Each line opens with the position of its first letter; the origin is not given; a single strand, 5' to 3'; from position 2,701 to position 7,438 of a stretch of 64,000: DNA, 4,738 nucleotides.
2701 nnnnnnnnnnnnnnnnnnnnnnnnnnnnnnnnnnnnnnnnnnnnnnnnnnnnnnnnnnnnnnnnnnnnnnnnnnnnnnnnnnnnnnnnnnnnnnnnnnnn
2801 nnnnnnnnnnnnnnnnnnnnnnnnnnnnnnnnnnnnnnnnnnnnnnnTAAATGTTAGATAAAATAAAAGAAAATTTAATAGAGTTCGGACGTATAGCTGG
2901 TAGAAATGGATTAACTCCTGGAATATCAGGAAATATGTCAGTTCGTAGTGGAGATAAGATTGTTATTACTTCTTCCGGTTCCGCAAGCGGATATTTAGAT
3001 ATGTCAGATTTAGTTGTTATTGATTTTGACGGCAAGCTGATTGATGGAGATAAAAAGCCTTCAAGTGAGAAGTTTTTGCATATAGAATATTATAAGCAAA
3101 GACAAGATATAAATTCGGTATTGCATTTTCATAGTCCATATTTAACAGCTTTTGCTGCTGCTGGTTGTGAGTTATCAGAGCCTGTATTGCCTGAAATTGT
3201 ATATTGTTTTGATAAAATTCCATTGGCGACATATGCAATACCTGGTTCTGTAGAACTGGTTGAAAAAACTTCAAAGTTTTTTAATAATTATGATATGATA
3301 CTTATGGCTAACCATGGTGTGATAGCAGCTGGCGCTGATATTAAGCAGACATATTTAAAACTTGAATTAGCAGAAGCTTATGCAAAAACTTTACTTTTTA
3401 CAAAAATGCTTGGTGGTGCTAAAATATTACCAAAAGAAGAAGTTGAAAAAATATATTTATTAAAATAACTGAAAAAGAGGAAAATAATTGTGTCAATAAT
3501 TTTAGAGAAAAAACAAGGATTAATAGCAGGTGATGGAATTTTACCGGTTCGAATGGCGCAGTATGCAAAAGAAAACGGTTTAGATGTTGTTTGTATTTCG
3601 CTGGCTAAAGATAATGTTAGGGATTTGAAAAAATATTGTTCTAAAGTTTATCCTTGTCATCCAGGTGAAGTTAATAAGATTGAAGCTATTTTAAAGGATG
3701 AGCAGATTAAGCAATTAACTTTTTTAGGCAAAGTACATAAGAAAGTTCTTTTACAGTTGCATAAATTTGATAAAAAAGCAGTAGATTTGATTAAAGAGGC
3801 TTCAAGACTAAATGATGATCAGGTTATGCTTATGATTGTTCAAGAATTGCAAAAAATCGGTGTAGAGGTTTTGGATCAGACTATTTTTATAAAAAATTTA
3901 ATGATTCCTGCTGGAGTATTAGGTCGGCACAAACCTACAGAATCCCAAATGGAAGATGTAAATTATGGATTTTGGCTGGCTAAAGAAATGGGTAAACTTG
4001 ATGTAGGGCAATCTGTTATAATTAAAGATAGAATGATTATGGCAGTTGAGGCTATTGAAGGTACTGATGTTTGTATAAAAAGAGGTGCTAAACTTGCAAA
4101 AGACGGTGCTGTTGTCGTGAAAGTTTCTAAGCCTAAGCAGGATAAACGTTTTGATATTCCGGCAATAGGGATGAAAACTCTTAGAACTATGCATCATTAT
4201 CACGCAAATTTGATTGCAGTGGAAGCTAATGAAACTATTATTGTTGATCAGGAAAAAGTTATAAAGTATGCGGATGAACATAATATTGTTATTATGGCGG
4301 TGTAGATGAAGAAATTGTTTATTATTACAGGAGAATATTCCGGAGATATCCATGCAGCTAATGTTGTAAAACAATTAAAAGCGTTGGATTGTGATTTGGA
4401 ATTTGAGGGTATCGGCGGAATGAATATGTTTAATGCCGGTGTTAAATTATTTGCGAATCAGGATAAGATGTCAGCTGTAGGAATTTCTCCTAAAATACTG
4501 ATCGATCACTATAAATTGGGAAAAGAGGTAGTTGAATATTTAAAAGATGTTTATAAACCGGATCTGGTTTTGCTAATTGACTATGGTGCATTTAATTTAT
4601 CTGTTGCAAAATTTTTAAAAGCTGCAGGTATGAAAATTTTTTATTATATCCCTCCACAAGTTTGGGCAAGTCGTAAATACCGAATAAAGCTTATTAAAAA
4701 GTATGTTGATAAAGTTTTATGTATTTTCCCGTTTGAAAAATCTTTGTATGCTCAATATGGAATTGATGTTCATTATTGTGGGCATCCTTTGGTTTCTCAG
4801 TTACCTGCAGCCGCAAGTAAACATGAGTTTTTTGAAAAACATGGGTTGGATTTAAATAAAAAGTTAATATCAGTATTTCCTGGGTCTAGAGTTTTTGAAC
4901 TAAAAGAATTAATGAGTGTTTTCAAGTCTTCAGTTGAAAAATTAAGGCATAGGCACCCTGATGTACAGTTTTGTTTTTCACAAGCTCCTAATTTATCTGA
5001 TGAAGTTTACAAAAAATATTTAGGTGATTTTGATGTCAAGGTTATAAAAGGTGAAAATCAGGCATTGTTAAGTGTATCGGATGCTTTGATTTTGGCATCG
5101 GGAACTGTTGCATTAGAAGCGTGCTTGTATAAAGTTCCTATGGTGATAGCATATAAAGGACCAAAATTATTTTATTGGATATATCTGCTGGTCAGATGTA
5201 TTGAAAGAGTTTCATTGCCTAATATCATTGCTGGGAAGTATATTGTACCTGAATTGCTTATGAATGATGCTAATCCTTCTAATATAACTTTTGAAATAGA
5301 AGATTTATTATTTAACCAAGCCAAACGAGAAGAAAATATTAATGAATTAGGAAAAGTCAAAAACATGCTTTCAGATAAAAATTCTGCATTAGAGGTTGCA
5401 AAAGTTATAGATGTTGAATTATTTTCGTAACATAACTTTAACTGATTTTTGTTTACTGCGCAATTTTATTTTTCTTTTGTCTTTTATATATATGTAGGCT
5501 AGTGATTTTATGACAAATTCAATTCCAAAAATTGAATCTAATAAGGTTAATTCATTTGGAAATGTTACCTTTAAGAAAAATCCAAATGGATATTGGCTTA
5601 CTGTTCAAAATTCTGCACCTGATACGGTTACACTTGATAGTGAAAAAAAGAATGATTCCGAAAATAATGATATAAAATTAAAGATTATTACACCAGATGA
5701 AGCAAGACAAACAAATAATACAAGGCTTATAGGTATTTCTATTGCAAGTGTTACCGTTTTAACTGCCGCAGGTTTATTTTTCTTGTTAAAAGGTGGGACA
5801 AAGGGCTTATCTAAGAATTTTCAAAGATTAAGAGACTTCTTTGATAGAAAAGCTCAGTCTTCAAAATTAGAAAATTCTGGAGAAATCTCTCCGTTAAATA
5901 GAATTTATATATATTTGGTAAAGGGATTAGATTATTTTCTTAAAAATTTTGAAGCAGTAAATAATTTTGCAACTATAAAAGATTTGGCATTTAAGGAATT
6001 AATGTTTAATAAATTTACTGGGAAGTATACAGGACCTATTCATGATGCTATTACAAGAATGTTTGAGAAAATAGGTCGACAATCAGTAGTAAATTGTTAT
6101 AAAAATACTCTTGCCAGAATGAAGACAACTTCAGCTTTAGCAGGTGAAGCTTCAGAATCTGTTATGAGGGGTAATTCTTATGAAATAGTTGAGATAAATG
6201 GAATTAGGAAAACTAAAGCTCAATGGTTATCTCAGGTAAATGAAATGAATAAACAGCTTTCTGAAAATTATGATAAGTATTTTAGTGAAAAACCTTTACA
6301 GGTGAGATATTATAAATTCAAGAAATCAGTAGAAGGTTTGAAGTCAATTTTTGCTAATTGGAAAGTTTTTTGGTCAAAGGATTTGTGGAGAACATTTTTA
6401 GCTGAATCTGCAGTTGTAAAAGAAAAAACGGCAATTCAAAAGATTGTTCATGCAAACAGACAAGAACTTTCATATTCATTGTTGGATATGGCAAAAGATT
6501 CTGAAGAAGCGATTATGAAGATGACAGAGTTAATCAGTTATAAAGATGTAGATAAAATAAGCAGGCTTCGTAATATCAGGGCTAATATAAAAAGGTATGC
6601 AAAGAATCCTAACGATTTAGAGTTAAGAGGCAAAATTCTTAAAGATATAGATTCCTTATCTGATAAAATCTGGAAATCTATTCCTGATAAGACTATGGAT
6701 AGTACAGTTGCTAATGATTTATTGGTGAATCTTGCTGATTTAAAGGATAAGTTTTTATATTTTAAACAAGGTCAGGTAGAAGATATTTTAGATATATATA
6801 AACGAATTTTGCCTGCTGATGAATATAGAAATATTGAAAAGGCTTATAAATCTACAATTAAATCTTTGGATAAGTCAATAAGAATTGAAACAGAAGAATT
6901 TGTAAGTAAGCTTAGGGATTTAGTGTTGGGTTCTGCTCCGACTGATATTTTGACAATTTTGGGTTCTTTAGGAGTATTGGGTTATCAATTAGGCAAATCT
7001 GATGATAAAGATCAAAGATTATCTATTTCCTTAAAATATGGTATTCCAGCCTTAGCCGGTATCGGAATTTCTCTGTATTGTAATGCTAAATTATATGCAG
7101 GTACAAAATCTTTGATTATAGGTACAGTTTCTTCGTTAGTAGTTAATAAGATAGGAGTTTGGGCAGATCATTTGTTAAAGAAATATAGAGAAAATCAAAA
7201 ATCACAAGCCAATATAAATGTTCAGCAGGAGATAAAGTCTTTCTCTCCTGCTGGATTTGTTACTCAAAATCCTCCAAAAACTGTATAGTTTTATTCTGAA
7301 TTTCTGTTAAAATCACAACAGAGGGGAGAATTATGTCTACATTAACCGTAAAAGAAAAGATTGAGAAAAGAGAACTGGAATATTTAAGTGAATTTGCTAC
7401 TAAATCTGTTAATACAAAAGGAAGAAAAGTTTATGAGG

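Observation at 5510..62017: Recurrent bipartite N-terminal module on unrelated, mostly enzyme-like proteins: a candidate shared targeting or export signal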

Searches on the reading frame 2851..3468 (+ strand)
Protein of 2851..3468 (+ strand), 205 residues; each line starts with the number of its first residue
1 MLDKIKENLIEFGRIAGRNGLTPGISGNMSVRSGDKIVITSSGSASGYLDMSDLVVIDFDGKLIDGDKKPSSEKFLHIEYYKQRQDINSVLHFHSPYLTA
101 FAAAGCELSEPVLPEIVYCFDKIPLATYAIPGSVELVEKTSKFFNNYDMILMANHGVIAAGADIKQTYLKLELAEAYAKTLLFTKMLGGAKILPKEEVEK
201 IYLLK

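Call 75: find_encoding_contigs(protein=window:2851-3468:+, flank=10000, max_places=4)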
Protein window:2851-3468:+ (205 aa): 5 contigs read that carry it; 3 places shown.
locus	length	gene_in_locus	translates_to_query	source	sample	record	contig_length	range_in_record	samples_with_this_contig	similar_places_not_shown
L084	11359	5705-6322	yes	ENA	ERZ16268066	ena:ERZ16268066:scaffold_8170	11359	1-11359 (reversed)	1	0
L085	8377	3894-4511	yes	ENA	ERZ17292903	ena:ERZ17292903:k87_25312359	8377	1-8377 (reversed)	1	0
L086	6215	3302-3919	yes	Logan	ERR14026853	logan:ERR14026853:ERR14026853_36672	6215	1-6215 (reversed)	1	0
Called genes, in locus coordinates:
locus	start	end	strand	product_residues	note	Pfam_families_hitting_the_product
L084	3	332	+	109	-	?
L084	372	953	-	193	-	-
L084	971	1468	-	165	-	PF04542:Sigma70_r2, PF08281:Sigma70_r4_2, PF04545:Sigma70_r4 (weak)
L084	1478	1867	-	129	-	-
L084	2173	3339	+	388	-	PF01551:Peptidase_M23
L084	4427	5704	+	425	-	-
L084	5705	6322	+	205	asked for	PF00596:Aldolase_II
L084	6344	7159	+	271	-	PF17930:LpxI_N, PF06230:LpxI_C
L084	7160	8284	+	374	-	PF02684:LpxB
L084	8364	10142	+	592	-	-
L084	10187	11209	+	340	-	PF01966:HD, PF13286:HD_assoc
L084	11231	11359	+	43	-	?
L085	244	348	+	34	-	-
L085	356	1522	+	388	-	PF01551:Peptidase_M23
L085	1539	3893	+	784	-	-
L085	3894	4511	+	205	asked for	PF00596:Aldolase_II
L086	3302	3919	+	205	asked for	PF00596:Aldolase_II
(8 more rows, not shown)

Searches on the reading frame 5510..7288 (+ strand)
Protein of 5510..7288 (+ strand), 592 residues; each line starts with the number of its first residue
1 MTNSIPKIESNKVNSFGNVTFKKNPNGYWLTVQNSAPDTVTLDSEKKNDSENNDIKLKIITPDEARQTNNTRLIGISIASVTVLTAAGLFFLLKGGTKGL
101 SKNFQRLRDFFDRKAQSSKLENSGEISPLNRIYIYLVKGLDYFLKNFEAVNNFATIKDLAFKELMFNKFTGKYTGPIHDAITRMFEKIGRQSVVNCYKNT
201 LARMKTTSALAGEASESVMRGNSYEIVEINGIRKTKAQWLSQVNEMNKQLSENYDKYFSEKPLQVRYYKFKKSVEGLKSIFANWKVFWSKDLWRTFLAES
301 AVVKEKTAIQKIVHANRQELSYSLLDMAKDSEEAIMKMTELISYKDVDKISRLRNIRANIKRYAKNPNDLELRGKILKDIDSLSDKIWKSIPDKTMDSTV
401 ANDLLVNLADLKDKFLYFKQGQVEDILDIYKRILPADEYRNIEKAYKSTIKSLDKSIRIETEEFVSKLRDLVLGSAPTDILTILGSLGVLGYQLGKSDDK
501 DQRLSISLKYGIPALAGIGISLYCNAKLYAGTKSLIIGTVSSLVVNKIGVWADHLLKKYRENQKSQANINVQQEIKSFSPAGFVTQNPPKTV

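Call 4: search_protein_families(library=pfam, proteins=[window:5510-7288:+], max_evalue=0.01)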
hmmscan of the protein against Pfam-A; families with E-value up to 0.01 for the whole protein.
window:5510-7288:+ (592 aa): 0 families

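Call 70: search_protein_families(library=ncbifam, proteins=[window:5510-7288:+], max_evalue=1)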
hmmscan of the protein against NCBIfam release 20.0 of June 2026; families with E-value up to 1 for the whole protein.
window:5510-7288:+ (592 aa): 0 families
